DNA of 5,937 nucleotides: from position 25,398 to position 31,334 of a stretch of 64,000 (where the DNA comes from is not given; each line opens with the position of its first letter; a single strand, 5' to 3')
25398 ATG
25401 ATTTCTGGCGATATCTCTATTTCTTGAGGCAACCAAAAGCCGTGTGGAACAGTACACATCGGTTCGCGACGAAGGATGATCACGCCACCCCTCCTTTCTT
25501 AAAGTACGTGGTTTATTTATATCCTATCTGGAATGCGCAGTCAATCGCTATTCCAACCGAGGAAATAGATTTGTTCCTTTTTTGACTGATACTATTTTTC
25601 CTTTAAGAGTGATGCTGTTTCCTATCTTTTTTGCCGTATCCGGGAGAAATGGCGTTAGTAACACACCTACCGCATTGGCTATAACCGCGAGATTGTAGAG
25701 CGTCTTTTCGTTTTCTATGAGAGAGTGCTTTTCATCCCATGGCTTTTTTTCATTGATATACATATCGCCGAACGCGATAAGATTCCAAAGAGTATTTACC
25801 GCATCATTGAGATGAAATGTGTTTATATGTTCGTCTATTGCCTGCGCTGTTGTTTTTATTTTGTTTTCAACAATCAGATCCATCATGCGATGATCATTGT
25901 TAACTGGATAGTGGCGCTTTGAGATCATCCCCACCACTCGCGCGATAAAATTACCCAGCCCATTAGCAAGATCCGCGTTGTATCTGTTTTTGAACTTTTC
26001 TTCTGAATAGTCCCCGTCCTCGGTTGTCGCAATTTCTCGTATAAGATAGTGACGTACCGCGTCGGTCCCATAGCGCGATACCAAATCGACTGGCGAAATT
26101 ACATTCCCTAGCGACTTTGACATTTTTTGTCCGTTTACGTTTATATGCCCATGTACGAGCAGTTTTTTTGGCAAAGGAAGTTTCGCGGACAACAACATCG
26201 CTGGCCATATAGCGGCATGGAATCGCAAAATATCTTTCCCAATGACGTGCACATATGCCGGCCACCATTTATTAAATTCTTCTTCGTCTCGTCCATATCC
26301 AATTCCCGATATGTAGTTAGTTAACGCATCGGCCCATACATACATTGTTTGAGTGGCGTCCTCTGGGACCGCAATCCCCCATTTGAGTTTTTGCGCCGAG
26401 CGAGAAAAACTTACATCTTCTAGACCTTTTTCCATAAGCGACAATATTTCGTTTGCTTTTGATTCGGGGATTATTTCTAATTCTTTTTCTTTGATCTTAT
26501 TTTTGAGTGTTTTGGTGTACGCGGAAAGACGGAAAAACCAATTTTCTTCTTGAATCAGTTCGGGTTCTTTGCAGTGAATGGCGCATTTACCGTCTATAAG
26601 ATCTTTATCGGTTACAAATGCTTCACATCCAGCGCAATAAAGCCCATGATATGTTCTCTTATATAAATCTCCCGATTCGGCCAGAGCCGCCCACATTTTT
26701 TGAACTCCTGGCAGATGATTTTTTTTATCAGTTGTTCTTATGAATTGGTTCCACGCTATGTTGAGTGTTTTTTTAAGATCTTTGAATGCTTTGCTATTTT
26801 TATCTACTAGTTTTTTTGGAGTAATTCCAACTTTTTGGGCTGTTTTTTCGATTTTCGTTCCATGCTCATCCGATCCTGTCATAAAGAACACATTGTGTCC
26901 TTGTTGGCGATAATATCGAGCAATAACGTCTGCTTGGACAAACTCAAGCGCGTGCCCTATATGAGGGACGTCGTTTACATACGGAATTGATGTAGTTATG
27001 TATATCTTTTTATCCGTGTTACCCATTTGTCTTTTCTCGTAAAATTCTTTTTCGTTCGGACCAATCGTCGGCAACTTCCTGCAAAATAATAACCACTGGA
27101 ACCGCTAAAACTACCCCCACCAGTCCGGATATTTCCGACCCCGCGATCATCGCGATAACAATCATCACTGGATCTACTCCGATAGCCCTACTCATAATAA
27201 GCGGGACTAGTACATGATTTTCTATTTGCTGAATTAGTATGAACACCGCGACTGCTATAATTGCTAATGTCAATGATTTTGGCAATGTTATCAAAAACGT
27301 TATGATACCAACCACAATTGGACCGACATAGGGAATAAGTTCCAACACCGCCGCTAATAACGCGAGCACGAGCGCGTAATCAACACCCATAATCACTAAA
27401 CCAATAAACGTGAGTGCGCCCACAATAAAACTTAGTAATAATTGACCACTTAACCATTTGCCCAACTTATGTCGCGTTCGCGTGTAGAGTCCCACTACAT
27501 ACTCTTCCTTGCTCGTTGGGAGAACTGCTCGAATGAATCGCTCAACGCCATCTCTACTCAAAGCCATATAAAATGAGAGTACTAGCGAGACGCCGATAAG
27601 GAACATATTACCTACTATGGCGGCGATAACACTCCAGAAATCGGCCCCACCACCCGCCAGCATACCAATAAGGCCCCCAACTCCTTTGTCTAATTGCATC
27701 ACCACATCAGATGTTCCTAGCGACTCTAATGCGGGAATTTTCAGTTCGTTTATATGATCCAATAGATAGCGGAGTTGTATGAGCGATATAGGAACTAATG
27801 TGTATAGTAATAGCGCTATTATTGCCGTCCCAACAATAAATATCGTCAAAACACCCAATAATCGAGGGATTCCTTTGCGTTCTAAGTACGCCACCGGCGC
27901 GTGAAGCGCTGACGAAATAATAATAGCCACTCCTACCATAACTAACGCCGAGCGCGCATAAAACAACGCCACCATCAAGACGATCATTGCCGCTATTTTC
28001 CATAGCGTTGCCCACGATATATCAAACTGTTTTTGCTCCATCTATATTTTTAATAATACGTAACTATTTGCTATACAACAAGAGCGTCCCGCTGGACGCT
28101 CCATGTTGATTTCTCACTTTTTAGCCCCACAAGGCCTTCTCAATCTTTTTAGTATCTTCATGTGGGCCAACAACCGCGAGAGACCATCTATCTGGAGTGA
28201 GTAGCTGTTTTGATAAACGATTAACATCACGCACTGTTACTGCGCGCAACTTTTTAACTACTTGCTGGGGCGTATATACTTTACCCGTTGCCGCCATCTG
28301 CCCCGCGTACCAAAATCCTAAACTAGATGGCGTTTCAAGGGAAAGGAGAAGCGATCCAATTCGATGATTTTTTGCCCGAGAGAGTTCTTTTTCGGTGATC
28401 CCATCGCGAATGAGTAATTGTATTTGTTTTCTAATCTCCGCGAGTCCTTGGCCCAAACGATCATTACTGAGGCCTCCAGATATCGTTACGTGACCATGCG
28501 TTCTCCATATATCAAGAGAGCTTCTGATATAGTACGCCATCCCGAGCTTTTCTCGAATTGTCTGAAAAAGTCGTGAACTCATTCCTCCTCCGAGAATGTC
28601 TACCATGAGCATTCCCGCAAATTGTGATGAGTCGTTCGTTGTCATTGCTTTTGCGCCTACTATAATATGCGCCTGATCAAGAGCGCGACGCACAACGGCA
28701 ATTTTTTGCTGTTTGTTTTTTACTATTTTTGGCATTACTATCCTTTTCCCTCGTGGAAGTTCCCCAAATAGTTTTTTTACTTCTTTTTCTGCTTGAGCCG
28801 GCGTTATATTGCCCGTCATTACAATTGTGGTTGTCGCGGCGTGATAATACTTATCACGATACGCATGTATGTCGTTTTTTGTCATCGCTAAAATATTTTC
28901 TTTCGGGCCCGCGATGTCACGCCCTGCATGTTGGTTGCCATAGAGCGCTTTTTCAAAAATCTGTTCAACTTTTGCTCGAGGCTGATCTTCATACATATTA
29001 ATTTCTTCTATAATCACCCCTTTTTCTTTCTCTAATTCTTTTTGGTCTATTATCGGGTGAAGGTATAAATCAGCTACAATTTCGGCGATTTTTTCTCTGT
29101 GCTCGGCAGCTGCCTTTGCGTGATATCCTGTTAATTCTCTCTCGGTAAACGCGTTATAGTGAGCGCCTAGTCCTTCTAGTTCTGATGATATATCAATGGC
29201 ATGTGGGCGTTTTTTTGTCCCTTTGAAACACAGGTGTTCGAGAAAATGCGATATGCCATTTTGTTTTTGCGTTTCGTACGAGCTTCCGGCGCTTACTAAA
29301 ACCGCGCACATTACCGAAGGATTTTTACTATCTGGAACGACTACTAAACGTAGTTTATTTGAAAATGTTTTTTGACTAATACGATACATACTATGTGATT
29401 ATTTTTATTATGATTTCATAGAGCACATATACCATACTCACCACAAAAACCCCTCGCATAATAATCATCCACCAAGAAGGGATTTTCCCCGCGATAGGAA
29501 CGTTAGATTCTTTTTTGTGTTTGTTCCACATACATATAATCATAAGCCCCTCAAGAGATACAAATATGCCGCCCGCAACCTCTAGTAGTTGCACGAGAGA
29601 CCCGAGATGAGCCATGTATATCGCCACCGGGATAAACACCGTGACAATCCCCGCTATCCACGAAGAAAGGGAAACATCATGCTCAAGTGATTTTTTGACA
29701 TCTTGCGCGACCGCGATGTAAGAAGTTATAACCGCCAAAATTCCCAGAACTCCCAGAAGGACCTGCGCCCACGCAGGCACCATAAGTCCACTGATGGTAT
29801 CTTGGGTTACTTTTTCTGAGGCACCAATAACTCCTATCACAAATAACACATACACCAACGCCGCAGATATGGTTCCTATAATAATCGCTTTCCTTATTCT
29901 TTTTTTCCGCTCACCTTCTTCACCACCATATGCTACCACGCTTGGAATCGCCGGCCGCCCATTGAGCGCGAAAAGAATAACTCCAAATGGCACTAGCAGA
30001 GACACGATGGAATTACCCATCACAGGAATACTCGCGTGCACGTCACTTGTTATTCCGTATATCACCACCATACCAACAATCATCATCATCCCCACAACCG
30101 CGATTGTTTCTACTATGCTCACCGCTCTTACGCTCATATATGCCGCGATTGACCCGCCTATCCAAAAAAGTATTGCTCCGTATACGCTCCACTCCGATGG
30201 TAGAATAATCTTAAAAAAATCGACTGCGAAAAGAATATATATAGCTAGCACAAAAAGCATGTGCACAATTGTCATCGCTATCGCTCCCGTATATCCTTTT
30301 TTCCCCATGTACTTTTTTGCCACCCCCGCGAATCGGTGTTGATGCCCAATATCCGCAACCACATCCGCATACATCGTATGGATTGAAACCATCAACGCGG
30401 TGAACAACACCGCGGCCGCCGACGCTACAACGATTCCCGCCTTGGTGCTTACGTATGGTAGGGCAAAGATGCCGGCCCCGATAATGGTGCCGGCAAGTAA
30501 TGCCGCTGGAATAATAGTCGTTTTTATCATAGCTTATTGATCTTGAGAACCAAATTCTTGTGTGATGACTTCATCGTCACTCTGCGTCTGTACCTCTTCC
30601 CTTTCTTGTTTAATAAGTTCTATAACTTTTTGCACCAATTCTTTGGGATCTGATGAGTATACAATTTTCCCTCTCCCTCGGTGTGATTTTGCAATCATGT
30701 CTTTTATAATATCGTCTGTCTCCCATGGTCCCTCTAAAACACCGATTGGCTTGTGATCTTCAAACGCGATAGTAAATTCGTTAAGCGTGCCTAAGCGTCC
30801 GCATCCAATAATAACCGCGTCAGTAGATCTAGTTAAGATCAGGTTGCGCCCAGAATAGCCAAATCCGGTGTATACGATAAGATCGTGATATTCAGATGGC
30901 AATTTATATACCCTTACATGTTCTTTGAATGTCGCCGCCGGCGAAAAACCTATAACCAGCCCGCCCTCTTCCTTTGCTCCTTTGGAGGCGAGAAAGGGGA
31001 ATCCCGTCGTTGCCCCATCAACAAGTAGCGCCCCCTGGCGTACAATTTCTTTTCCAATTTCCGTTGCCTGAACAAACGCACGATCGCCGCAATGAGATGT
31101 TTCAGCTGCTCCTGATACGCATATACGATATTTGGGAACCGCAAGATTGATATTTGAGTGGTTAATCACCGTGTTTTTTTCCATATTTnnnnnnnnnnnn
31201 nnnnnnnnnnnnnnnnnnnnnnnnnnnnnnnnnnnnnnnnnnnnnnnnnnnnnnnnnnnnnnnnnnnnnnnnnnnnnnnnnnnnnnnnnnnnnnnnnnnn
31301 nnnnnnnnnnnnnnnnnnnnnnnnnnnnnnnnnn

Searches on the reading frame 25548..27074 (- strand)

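Call 67: search_protein_families(library=pfam, proteins=[window:25548-27074:-], max_evalue=0.00001)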
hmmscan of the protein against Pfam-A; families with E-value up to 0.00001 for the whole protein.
window:25548-27074:- (508 aa): 5 families
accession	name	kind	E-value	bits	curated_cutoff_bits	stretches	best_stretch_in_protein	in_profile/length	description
PF09334.17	tRNA-synt_1g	-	2.9e-111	372.4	20.1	2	157-380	162-390/391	tRNA synthetases class I (M)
PF00133.28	tRNA-synt_1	-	7e-37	127.6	22.7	2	8-237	8-244/414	tRNA synthetases class I (I, L, M and V)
PF01406.26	tRNA-synt_1e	-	8.6e-20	71.7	27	2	22-141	8-125/301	tRNA synthetases class I (C) catalytic domain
PF08264.19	Anticodon_1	-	2.3e-07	31.2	25.1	1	402-485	4-87/148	Anticodon-binding domain of tRNA ligase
PF01921.24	tRNA-synt_1f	-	6e-06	25.9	27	0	33-70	32-69/360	tRNA synthetases class I (K)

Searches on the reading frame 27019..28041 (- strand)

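Call 67: search_protein_families(library=pfam, proteins=[window:27019-28041:-], max_evalue=0.00001)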
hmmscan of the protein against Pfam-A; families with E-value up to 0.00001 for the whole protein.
window:27019-28041:- (340 aa): 1 family
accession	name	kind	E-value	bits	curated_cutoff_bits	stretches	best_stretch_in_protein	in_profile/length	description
PF01594.21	AI-2E_transport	-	1.1e-51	176.5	34.3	1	14-327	2-326/327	AI-2E family transporter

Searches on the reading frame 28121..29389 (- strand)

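Call 67: search_protein_families(library=pfam, proteins=[window:28121-29389:-], max_evalue=0.00001)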
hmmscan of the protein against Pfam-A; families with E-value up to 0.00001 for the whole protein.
window:28121-29389:- (422 aa): 2 families
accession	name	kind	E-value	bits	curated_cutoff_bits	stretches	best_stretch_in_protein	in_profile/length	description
PF00675.25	Peptidase_M16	-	1.1e-36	126.3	22.3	1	16-163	2-149/149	Insulinase (Peptidase family M16)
PF05193.26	Peptidase_M16_C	-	1.8e-36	126.1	23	1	169-341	2-179/181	Peptidase M16 inactive domain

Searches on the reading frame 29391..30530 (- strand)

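Call 67: search_protein_families(library=pfam, proteins=[window:29391-30530:-], max_evalue=0.00001)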
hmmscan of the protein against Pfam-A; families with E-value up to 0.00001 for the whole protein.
window:29391-30530:- (379 aa): 2 families
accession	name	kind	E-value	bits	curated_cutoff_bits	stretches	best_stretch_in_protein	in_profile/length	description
PF03222.19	Trp_Tyr_perm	-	1e-15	58.2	22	1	6-362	6-388/393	Tryptophan/tyrosine permease family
PF01490.24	Aa_trans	-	2.4e-06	26.9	25.6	0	9-370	9-408/410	Transmembrane amino acid transporter protein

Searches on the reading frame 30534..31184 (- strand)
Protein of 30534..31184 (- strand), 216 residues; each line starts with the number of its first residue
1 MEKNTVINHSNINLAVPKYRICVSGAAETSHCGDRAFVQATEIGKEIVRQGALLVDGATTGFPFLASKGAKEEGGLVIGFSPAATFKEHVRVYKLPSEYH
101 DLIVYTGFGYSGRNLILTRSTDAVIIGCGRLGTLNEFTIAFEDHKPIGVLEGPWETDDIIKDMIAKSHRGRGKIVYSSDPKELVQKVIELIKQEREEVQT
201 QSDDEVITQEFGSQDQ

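Call 67: search_protein_families(library=pfam, proteins=[window:30534-31184:-], max_evalue=0.00001)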
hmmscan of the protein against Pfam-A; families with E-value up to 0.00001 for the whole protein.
window:30534-31184:- (216 aa): 1 family
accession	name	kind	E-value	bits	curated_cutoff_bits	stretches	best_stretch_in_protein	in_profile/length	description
PF18306.6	LDcluster4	-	2.5e-32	112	26.3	1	18-184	1-151/151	SLOG cluster4 family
